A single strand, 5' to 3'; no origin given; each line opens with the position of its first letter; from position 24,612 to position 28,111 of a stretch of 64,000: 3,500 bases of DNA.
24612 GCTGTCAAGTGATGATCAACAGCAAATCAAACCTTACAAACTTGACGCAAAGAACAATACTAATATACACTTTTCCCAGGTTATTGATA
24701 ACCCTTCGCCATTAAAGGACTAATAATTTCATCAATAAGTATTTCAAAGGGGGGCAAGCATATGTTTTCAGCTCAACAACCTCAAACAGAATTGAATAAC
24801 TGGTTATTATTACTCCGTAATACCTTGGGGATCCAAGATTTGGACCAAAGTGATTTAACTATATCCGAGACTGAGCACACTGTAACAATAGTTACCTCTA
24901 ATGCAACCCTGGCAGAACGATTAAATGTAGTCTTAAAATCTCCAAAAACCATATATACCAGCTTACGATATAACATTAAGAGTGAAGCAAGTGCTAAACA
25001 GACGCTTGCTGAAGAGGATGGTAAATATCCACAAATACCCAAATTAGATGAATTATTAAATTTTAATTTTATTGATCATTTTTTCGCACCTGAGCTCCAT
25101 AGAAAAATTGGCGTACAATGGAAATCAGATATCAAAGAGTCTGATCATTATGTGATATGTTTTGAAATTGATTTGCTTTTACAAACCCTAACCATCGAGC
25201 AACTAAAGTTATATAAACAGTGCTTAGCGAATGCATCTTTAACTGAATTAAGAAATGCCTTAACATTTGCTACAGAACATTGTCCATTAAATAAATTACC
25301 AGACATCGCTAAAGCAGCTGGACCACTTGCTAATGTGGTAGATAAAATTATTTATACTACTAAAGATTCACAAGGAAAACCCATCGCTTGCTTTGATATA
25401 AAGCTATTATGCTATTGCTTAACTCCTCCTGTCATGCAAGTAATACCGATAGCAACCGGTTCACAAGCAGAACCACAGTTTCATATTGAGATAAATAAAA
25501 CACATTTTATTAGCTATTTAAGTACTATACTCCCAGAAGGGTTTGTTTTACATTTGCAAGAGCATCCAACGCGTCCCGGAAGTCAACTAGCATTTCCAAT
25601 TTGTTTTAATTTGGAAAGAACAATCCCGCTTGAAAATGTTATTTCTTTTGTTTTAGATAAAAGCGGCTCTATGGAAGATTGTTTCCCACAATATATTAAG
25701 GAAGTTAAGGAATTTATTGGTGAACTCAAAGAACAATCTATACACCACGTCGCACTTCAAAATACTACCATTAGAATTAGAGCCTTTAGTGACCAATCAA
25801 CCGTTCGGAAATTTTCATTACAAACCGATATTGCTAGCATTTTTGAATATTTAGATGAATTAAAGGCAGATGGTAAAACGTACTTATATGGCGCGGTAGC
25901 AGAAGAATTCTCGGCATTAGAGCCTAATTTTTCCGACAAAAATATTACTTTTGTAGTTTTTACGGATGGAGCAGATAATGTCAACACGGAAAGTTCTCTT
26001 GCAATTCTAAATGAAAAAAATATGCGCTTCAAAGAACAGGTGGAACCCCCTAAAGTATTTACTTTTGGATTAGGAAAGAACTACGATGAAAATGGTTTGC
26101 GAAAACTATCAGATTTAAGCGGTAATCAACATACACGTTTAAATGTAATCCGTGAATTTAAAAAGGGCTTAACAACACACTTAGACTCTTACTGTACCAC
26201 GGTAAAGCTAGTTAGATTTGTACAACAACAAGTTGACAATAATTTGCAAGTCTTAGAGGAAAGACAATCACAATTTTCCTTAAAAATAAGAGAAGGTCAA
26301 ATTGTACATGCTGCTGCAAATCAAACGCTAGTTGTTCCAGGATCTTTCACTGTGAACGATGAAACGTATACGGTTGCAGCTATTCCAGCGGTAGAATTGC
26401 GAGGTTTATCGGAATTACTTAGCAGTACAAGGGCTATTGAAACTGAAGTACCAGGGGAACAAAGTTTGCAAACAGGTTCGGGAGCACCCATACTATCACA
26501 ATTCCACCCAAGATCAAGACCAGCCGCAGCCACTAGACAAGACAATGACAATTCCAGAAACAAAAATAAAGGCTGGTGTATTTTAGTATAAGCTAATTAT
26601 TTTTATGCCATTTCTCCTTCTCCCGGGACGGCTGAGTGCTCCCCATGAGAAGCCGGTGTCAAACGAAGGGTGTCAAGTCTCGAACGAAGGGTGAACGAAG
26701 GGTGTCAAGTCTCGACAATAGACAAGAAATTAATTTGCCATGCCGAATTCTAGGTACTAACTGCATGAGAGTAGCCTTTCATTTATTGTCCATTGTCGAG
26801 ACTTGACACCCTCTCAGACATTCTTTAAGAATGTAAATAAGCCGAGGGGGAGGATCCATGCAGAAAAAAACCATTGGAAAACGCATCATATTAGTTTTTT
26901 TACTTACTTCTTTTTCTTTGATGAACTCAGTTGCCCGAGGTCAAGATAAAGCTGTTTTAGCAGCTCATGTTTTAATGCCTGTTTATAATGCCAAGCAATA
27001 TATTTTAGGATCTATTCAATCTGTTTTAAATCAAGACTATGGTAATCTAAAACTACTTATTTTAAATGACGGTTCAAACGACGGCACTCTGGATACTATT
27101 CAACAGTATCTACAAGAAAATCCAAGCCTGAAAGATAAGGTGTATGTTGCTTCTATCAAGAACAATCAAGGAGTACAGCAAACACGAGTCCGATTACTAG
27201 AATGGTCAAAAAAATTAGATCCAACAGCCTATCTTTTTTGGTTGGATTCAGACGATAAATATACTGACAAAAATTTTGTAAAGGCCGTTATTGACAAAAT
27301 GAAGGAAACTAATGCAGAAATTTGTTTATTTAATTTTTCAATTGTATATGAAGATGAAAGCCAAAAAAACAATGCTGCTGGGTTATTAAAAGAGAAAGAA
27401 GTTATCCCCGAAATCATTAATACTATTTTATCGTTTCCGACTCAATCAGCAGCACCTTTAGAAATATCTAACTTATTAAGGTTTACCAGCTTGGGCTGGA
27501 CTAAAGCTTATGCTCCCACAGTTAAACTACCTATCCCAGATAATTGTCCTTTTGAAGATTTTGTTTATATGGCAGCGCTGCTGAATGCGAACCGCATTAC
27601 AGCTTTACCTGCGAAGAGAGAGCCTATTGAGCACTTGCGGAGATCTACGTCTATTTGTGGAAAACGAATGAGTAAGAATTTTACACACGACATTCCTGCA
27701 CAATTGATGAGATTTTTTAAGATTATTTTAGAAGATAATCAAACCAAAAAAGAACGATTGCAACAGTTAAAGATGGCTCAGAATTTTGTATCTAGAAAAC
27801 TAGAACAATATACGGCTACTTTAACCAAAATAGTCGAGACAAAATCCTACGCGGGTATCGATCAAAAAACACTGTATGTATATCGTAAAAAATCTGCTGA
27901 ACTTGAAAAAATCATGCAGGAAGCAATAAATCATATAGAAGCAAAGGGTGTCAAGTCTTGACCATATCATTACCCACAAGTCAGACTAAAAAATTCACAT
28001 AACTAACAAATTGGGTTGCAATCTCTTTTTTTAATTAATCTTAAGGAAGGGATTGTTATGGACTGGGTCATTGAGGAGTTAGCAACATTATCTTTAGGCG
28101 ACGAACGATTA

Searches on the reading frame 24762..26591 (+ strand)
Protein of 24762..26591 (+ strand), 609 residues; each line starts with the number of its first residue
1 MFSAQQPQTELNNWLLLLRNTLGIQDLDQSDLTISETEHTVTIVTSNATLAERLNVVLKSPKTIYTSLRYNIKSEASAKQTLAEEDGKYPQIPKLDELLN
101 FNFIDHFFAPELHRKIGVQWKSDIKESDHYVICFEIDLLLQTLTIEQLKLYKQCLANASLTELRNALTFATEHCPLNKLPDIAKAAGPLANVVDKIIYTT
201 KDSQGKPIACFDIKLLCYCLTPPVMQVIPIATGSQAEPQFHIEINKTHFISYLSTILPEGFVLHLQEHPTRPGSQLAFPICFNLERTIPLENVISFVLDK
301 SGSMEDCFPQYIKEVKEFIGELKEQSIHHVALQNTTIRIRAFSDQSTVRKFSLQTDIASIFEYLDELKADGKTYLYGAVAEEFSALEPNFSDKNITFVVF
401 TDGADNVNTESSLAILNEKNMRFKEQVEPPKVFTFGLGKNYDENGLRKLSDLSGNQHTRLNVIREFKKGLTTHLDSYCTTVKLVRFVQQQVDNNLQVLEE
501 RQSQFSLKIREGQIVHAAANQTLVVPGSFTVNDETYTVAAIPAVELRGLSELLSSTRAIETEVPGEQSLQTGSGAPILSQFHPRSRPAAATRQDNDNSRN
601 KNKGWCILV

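Call 49: search_protein_families(library=ncbifam, proteins=[window:24762-26591:+], max_evalue=0.001)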
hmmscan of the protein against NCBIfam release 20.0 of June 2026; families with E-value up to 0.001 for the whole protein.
window:24762-26591:+ (609 aa): 1 family
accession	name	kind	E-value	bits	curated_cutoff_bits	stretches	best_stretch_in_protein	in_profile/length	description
TIGR03788.1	marine_srt_targ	equivalog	0.00083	17.9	551.65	0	293-461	273-429/629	marine proteobacterial sortase target protein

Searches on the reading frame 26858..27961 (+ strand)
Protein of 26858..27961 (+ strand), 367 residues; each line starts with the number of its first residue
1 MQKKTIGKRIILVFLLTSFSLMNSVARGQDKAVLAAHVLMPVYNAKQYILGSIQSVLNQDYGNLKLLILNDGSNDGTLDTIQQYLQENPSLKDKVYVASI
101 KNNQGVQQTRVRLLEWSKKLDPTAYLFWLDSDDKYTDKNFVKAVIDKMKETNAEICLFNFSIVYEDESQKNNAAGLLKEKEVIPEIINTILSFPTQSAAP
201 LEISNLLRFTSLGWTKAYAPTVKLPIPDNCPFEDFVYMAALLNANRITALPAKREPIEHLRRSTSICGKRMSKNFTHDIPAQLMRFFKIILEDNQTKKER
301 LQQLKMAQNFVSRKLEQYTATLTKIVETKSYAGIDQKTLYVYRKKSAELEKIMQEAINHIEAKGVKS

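Call 69: search_protein_families(library=pfam, proteins=[window:26858-27961:+], max_evalue=0.00001)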
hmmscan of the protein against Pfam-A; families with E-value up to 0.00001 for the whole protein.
window:26858-27961:+ (367 aa): 1 family
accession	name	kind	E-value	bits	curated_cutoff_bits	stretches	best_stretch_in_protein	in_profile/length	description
PF00535.33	Glycos_transf_2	-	9.1e-22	78.2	23.3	1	38-173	2-128/168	Glycosyl transferase family 2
